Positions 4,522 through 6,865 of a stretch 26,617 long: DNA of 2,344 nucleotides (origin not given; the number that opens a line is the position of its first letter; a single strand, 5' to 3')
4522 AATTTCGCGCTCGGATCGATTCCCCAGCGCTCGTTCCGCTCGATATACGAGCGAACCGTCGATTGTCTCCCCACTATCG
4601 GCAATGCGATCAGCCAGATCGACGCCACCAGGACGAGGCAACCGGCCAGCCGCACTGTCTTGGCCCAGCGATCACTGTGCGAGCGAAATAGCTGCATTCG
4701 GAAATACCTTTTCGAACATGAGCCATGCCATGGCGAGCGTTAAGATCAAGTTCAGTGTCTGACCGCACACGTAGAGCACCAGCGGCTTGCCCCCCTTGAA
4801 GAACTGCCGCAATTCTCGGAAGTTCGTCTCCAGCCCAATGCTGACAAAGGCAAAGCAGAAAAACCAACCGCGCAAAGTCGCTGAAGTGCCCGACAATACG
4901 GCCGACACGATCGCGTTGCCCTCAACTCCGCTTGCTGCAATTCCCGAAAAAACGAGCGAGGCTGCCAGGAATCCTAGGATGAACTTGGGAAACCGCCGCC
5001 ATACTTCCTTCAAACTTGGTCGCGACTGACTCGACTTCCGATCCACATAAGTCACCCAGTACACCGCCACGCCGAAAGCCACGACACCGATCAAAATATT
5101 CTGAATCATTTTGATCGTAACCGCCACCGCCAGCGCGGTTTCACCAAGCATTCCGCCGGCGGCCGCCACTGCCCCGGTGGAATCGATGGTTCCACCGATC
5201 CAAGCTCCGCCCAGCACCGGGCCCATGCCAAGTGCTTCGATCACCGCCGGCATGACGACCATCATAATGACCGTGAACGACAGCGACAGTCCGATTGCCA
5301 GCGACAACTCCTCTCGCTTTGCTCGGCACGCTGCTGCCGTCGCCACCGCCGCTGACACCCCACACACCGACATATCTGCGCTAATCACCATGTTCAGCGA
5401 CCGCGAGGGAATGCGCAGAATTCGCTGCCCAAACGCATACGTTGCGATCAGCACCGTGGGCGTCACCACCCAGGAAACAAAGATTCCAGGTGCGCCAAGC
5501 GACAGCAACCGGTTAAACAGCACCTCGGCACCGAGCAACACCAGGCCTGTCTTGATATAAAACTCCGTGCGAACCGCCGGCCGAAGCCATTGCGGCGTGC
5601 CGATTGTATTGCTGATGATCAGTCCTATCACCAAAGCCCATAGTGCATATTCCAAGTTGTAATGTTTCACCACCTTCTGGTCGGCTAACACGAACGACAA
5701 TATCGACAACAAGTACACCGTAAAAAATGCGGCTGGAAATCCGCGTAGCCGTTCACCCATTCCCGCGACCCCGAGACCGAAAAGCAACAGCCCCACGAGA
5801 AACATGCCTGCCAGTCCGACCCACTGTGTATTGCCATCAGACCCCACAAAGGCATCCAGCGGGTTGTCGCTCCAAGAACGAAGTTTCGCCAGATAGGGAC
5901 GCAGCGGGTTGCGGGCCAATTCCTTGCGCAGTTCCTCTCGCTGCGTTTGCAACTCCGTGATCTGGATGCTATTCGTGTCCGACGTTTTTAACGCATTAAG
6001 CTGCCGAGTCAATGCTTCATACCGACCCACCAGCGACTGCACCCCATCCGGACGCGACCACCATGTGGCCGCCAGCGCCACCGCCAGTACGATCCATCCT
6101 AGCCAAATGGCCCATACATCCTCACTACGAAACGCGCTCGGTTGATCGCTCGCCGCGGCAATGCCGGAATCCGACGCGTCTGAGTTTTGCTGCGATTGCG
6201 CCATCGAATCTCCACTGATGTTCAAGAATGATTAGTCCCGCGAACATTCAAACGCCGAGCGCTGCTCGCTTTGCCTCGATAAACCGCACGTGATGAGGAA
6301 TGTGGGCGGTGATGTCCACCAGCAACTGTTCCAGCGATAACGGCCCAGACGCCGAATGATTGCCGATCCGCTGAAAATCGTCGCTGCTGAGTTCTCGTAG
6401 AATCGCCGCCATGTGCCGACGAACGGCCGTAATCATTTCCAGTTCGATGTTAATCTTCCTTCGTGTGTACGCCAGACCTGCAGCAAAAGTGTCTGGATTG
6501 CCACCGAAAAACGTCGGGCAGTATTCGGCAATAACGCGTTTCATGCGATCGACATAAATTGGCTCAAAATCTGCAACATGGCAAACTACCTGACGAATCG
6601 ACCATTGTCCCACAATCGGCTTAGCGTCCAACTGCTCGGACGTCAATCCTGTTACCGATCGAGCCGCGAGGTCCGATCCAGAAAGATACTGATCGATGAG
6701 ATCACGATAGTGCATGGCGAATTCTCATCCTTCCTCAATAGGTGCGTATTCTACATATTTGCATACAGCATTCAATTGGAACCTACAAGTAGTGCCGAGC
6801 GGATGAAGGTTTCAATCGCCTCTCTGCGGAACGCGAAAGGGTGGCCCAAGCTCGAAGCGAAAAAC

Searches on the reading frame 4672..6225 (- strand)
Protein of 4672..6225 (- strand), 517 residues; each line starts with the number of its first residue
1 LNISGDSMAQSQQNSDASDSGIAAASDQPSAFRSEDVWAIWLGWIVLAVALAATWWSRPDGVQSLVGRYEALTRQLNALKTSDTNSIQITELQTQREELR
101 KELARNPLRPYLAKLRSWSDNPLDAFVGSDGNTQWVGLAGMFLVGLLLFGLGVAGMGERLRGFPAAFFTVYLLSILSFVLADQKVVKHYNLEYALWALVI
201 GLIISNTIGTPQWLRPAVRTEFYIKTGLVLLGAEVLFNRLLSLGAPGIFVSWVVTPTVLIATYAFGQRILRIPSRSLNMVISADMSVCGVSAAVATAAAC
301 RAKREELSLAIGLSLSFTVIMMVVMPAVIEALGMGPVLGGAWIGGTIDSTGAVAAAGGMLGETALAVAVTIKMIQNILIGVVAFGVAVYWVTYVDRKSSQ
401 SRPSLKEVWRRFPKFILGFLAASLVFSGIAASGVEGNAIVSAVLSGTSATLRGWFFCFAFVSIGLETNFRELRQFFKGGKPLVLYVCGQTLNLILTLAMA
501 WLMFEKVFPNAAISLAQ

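Call 44: search_protein_families(library=pfam, proteins=[window:4672-6225:-], max_evalue=0.001)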
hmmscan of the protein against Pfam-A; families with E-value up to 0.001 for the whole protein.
window:4672-6225:- (517 aa): 1 family
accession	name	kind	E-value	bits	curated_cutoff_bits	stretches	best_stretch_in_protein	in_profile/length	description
PF03601.19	Cons_hypoth698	-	6e-47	160.5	24.5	1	170-484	6-303/304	Conserved hypothetical protein 698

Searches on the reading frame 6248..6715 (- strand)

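Call 44: search_protein_families(library=pfam, proteins=[window:6248-6715:-], max_evalue=0.001)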
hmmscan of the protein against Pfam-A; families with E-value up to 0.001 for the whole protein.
window:6248-6715:- (155 aa): 4 families
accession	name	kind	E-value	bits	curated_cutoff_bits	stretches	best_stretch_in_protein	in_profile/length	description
PF12867.12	DinB_2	-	1.2e-15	58.5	24.8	1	20-146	12-128/128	DinB superfamily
PF05163.17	DinB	-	1.6e-06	28.6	23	1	21-142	23-134/165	DinB family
PF04978.18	MST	-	0.00021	22.2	27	1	18-142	14-136/149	Mycothiol-S-transferase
PF11716.13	MDMPI_N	-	0.0004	21.5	24.2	1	17-58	8-49/140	Mycothiol maleylpyruvate isomerase N-terminal domain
